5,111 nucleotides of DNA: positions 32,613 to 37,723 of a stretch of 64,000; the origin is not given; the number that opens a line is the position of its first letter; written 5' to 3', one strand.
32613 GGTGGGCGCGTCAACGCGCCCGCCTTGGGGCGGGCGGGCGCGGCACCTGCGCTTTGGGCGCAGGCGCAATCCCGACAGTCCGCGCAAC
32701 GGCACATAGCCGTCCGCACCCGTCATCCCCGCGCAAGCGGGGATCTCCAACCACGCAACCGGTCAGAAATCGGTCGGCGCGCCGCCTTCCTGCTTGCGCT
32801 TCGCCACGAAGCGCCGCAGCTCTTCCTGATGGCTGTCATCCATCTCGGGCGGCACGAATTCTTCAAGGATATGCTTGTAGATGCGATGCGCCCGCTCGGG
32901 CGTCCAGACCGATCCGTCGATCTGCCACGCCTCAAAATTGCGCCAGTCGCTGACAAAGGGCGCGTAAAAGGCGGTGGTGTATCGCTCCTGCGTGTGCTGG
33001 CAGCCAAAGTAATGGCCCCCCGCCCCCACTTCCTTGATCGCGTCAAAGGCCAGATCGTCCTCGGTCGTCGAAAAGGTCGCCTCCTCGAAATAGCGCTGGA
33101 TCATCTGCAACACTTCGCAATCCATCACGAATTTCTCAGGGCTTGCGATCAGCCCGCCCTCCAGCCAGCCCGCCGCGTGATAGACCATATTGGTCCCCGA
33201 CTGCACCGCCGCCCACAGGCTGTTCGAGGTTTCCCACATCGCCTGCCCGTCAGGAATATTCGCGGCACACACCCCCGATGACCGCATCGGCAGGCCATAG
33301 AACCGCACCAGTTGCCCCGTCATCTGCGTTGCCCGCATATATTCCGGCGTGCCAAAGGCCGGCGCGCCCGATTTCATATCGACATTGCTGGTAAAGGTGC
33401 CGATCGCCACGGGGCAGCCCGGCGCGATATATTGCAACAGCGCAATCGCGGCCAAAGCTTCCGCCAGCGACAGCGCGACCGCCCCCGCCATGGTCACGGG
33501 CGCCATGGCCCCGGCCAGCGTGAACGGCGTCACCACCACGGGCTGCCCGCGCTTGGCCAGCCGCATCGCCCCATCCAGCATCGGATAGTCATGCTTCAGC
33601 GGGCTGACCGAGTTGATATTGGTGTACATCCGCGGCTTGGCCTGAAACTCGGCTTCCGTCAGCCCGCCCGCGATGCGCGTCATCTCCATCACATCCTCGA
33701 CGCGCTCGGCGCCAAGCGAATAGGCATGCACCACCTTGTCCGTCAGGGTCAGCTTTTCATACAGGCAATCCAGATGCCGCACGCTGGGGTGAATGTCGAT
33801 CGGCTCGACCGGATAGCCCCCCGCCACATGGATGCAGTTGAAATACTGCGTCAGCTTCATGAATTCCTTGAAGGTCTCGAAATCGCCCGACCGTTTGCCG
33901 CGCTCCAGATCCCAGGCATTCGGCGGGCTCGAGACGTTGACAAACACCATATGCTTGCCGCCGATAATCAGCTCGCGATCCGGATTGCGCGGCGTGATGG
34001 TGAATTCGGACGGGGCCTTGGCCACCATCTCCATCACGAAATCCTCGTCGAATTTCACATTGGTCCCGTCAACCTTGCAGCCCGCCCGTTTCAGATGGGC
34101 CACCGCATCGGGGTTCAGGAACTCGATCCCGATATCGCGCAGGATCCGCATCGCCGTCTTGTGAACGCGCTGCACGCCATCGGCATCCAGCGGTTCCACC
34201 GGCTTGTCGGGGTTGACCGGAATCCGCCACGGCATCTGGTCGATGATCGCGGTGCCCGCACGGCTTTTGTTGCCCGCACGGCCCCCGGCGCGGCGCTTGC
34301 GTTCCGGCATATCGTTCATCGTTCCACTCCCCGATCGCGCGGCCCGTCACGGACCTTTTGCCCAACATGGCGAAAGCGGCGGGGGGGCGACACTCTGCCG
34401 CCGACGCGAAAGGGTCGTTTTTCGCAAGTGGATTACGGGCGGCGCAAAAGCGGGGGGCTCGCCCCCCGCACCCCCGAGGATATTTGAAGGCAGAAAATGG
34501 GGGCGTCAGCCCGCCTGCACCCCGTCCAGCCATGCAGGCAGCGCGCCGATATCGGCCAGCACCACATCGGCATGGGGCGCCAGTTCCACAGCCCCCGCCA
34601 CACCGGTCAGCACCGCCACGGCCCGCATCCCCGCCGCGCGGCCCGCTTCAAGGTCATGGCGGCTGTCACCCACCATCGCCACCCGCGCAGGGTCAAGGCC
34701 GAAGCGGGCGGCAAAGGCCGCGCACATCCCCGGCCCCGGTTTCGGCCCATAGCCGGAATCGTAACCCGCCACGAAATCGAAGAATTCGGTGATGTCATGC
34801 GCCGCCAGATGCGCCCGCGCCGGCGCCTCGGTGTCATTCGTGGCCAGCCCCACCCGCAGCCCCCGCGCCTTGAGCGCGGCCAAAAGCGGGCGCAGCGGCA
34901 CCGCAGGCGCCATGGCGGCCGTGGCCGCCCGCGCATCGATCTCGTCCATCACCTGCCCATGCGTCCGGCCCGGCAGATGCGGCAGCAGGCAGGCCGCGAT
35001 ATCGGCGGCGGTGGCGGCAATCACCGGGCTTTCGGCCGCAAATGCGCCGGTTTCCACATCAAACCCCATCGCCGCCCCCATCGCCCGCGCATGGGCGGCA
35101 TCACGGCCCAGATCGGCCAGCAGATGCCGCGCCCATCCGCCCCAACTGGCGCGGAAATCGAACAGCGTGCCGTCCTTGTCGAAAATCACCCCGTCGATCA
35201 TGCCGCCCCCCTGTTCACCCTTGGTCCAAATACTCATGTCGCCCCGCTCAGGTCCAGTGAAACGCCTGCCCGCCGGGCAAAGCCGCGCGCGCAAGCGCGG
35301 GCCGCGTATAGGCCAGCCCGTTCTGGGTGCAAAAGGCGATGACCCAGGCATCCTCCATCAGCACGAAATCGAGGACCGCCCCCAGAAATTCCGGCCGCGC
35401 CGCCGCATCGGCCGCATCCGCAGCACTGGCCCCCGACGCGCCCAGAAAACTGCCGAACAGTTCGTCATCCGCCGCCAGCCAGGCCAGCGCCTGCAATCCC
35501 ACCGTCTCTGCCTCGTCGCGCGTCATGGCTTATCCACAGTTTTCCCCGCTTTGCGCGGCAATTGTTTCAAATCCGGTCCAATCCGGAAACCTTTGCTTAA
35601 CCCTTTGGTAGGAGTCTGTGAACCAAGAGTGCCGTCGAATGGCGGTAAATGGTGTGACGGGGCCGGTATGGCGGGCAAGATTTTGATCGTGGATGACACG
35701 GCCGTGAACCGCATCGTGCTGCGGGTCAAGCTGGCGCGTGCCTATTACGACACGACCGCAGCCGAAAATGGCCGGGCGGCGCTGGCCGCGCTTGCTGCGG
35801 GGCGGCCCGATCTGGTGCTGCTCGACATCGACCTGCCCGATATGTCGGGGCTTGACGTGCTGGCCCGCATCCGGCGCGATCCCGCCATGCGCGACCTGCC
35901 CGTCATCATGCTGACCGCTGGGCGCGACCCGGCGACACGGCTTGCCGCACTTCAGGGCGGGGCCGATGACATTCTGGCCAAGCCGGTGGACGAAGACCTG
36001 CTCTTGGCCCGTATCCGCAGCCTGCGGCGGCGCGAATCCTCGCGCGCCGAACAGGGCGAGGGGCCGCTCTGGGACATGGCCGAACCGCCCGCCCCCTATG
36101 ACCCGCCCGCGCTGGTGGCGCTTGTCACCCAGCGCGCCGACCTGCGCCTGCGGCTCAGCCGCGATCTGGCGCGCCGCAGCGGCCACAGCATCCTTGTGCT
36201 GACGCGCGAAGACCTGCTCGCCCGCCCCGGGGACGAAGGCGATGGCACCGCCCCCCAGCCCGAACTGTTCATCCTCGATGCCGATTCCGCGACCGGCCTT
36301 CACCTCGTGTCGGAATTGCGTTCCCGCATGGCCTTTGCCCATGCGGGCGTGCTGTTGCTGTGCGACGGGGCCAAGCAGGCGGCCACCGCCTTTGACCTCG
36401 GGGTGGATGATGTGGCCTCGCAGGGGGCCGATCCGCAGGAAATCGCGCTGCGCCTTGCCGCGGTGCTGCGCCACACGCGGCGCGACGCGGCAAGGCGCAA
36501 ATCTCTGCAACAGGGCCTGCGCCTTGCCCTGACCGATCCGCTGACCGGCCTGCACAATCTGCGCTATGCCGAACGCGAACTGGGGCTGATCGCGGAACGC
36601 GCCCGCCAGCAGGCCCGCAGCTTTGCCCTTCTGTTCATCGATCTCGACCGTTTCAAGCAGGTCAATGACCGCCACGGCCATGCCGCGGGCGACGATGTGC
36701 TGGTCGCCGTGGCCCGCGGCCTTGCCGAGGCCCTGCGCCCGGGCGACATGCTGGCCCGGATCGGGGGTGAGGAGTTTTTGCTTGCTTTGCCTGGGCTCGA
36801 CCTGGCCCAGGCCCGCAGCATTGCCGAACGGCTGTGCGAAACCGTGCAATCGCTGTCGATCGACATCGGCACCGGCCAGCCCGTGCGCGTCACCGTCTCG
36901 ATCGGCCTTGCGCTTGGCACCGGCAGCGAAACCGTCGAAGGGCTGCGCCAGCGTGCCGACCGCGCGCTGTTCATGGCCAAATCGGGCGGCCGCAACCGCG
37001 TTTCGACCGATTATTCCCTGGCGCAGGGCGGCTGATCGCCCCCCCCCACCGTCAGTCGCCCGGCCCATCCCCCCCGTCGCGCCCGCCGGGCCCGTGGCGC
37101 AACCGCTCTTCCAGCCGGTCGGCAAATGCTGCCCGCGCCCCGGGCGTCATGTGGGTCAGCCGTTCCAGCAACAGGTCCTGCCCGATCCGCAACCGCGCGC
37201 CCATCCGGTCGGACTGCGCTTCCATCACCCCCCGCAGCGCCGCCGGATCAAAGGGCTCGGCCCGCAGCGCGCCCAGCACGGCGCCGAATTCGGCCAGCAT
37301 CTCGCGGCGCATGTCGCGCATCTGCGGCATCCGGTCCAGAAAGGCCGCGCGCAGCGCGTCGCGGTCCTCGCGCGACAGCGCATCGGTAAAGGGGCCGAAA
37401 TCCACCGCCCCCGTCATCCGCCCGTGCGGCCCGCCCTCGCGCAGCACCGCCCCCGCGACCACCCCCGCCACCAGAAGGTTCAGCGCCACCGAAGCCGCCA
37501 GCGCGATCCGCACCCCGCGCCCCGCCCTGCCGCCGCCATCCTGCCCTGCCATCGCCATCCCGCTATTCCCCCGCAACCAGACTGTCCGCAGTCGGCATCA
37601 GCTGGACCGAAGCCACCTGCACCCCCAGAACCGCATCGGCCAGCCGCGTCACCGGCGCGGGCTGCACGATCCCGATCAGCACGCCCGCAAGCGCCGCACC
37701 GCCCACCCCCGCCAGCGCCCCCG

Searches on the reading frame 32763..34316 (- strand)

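Call 77: search_protein_families(library=pfam, proteins=[window:32763-34316:-], max_evalue=0.0001)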
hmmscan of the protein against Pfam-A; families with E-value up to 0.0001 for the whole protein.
window:32763-34316:- (517 aa): 1 family
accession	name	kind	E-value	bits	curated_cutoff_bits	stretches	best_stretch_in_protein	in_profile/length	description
PF06253.16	MTTB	-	1.9e-223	742.5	25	1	9-512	1-500/500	Trimethylamine methyltransferase (MTTB)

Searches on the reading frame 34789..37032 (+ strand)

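Call 77: search_protein_families(library=pfam, proteins=[window:34789-37032:+], max_evalue=0.0001)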
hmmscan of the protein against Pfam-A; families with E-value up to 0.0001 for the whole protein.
window:34789-37032:+ (748 aa): 2 families
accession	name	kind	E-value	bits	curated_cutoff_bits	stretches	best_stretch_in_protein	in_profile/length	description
PF00990.26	GGDEF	-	2e-41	141.9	23.8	1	580-737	1-161/161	Diguanylate cyclase, GGDEF domain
PF00072.30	Response_reg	-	4e-29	101.5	30.2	1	298-410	1-111/111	Response regulator receiver domain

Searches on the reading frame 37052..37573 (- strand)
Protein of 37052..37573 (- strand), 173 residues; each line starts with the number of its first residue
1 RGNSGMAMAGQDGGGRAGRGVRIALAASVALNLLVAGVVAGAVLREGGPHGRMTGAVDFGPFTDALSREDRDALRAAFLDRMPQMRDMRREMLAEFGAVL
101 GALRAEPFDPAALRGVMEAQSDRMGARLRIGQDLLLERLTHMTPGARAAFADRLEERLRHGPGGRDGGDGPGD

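Call 77: search_protein_families(library=pfam, proteins=[window:37052-37573:-], max_evalue=0.0001)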
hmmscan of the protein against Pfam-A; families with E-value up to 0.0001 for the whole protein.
window:37052-37573:- (173 aa): 1 family
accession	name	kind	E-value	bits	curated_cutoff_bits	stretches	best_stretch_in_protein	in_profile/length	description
PF13801.11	Metal_resist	-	8.9e-23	81.2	29.2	1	27-148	1-124/125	Heavy-metal resistance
